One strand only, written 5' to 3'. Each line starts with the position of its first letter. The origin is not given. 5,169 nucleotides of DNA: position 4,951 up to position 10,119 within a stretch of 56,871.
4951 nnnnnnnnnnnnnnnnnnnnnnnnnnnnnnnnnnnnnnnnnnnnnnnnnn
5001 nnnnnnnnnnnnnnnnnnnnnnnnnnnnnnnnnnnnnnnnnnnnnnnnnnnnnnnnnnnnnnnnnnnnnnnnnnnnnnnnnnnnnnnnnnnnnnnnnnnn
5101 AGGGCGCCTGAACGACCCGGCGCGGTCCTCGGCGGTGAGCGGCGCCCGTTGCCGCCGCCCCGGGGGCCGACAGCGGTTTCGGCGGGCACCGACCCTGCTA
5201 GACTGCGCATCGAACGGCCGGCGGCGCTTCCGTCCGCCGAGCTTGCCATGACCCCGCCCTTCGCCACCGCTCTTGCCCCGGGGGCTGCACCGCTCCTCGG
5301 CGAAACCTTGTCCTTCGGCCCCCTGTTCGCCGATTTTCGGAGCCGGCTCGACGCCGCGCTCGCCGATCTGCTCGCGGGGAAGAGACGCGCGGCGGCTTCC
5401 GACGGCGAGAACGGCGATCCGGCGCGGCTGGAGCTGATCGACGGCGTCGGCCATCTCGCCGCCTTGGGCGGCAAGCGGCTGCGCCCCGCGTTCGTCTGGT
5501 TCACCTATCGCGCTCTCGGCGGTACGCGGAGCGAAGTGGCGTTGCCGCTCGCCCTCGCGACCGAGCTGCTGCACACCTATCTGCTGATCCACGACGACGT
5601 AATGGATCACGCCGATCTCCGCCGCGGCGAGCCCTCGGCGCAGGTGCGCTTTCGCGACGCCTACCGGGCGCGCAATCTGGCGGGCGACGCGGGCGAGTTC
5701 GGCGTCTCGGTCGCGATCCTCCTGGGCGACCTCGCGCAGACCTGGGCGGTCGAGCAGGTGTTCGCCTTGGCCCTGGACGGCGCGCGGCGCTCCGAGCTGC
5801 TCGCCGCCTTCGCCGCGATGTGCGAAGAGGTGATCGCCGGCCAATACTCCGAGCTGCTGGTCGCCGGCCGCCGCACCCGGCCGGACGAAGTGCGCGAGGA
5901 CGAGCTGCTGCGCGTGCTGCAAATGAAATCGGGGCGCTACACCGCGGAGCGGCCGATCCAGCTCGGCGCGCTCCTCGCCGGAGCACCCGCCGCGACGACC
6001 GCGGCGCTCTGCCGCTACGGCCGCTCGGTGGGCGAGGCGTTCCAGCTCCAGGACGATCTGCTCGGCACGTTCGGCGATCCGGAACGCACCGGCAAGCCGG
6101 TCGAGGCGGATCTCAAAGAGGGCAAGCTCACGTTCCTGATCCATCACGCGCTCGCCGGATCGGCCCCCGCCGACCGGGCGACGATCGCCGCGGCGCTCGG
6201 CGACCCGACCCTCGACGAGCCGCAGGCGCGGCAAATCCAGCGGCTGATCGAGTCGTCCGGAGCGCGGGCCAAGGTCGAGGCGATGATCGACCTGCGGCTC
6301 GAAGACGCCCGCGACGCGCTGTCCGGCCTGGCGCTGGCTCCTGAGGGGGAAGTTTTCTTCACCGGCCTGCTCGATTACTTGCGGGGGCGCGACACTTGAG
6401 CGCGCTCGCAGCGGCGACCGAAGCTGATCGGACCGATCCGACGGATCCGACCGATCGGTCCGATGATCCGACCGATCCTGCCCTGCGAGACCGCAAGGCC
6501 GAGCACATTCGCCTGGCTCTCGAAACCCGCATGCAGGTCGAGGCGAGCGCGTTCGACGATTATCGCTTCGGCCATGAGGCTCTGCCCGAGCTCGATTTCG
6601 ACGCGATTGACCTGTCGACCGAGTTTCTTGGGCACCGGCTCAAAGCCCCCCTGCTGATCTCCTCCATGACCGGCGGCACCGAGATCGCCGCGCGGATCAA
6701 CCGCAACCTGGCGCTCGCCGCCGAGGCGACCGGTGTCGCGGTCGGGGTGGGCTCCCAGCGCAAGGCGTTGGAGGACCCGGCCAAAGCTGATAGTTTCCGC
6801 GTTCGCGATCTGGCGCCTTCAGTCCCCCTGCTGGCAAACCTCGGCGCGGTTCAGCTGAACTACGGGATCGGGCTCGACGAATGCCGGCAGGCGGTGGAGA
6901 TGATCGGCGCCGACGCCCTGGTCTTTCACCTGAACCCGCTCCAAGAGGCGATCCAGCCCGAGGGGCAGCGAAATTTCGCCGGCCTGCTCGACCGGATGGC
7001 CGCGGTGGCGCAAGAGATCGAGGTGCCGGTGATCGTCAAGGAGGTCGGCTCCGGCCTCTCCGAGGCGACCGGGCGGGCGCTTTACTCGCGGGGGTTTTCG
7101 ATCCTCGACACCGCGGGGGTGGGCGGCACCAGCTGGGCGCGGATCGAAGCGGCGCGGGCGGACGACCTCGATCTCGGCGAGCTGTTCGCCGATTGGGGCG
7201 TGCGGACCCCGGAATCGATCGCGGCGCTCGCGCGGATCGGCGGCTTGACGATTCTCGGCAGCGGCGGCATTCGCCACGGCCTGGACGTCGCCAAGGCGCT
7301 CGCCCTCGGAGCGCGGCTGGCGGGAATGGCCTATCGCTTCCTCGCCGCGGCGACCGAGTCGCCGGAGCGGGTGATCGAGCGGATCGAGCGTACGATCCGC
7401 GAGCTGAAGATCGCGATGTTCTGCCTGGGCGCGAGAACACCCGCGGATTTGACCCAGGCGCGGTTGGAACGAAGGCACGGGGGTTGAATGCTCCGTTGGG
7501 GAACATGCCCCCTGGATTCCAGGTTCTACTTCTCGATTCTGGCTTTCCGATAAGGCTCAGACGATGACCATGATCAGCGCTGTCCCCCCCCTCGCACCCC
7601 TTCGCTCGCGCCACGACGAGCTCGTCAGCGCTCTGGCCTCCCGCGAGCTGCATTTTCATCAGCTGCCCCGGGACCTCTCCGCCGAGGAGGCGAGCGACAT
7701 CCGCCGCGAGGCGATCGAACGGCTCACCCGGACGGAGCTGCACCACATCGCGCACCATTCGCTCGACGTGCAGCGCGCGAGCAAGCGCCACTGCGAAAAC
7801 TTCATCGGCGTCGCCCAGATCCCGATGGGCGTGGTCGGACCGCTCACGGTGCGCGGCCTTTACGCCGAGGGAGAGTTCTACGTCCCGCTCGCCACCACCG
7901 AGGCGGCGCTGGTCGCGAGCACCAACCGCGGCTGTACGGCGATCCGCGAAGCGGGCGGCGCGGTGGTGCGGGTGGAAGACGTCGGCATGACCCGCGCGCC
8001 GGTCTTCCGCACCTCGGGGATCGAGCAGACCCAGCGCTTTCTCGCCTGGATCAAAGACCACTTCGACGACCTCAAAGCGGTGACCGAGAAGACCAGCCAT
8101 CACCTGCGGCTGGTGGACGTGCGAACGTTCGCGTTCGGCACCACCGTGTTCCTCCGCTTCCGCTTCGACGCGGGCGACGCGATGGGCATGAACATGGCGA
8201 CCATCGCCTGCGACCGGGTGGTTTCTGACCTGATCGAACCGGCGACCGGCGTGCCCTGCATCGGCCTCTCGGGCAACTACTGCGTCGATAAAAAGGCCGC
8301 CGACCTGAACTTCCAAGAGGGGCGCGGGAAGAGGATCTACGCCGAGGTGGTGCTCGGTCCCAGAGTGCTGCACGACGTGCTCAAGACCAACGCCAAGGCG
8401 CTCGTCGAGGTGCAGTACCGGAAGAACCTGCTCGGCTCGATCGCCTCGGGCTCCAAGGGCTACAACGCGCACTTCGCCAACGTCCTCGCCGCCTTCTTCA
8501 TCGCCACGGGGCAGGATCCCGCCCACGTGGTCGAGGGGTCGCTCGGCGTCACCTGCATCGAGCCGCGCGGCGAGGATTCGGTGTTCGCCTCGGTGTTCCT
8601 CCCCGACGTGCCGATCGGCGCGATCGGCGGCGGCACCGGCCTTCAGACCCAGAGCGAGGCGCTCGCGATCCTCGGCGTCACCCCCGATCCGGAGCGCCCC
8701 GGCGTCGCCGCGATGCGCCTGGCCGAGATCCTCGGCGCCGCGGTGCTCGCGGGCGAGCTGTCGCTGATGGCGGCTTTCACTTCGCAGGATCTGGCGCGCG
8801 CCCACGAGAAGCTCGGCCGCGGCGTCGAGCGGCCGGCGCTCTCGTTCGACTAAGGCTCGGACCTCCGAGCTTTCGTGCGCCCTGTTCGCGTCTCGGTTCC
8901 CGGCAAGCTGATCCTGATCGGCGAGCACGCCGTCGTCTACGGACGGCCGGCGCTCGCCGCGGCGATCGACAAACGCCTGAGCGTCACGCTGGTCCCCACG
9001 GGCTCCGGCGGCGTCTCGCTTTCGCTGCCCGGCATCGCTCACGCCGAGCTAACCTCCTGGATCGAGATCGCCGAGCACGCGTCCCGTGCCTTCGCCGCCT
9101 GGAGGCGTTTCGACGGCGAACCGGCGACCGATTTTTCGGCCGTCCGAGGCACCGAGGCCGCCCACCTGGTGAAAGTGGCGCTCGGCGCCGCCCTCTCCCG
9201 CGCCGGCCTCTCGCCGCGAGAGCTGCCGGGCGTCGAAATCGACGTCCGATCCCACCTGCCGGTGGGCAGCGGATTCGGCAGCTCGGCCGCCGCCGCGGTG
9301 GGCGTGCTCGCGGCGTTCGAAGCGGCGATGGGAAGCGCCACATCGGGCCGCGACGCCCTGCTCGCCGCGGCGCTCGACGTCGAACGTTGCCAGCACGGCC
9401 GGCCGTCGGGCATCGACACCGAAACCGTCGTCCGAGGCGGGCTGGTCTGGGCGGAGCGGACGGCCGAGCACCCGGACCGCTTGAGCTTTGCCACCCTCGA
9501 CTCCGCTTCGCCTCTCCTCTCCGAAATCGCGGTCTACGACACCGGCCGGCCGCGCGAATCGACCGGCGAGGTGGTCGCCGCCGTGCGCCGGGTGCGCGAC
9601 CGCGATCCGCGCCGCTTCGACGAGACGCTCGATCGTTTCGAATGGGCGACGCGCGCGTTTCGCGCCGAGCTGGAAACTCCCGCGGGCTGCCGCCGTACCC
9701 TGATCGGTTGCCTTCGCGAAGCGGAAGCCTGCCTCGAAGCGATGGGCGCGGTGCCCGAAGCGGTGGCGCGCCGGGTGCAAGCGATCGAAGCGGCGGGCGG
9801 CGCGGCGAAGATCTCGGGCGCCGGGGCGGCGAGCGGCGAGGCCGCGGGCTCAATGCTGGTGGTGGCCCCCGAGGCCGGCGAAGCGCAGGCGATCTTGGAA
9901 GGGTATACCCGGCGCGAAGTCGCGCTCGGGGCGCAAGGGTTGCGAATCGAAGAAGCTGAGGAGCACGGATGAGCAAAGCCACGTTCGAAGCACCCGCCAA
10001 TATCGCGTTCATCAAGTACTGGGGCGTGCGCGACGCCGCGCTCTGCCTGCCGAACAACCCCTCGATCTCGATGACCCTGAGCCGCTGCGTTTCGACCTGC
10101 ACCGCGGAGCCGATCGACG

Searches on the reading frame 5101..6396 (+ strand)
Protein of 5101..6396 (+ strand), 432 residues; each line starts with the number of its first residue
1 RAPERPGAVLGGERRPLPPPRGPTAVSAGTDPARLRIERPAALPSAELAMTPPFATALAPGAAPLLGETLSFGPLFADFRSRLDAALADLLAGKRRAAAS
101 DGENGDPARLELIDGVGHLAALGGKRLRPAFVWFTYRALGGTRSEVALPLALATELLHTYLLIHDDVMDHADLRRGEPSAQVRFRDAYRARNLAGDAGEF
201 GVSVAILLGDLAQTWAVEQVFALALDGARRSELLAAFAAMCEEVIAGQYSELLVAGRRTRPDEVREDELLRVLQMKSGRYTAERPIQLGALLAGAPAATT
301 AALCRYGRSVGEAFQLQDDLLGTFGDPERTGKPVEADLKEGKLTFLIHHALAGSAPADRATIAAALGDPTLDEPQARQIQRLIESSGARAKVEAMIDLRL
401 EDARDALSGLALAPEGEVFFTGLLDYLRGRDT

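Call 68: search_protein_families(library=pfam, proteins=[window:5101-6396:+], max_evalue=0.00001)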
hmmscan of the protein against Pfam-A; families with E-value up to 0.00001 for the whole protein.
window:5101-6396:+ (432 aa): 1 family
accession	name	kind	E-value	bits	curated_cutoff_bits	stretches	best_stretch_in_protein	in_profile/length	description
PF00348.22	polyprenyl_synt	-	3.4e-54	184.2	27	1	118-380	10-248/251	Polyprenyl synthetase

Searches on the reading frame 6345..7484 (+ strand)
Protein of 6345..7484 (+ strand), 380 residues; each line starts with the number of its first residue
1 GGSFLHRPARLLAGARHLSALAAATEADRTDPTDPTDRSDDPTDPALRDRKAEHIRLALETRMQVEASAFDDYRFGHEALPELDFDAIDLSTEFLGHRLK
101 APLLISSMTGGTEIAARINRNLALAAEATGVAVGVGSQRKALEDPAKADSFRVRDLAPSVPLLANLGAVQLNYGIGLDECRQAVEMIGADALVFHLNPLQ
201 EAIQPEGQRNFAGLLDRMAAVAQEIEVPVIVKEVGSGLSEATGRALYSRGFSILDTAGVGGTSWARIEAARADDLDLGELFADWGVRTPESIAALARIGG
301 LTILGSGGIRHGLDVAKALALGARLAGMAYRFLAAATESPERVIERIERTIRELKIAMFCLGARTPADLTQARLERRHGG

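Call 68: search_protein_families(library=pfam, proteins=[window:6345-7484:+], max_evalue=0.00001)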
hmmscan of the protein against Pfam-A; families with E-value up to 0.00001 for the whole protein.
window:6345-7484:+ (380 aa): 2 families
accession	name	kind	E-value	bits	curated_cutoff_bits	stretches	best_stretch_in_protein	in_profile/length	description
PF01070.24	FMN_dh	-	3.5e-21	76.1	24.9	2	296-375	264-349/350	FMN-dependent dehydrogenase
PF00478.31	IMPDH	-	8.4e-06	25.5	25.6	0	293-352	200-258/345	IMP dehydrogenase / GMP reductase domain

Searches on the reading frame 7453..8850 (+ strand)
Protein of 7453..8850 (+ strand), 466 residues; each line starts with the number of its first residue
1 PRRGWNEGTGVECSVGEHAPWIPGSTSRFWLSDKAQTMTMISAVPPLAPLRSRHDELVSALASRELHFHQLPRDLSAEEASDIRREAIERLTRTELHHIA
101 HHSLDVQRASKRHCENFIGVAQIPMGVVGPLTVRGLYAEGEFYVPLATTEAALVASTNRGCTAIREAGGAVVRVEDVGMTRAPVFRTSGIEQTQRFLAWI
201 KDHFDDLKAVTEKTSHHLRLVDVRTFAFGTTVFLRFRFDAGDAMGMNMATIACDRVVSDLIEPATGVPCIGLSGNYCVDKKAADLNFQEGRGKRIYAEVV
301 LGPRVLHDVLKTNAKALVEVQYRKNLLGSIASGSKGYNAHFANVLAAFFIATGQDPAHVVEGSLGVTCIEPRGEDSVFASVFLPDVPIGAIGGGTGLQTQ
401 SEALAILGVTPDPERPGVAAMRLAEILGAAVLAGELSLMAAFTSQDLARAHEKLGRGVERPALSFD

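Call 68: search_protein_families(library=pfam, proteins=[window:7453-8850:+], max_evalue=0.00001)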
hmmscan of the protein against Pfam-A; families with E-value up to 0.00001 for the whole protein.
window:7453-8850:+ (466 aa): 1 family
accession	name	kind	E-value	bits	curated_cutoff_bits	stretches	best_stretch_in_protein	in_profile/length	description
PF00368.23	HMG-CoA_red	-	2.6e-117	392.4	27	1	82-456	3-368/368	Hydroxymethylglutaryl-coenzyme A reductase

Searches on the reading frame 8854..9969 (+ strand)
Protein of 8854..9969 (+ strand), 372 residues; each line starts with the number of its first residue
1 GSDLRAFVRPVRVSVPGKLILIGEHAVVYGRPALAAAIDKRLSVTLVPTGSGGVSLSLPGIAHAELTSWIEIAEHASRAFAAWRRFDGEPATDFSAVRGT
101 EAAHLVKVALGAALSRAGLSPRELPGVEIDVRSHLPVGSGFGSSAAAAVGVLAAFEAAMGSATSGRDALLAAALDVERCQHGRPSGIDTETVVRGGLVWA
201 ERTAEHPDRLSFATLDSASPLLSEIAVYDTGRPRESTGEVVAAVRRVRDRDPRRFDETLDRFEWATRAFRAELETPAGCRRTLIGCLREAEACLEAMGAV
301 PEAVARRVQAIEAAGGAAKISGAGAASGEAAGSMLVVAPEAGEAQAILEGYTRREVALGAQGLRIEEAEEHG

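Call 68: search_protein_families(library=pfam, proteins=[window:8854-9969:+], max_evalue=0.00001)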
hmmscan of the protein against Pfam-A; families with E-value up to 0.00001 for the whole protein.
window:8854-9969:+ (372 aa): 1 family
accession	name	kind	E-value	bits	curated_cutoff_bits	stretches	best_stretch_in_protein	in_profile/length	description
PF00288.32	GHMP_kinases_N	-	1.1e-13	51.6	22.3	1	105-195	2-86/87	GHMP kinases N terminal domain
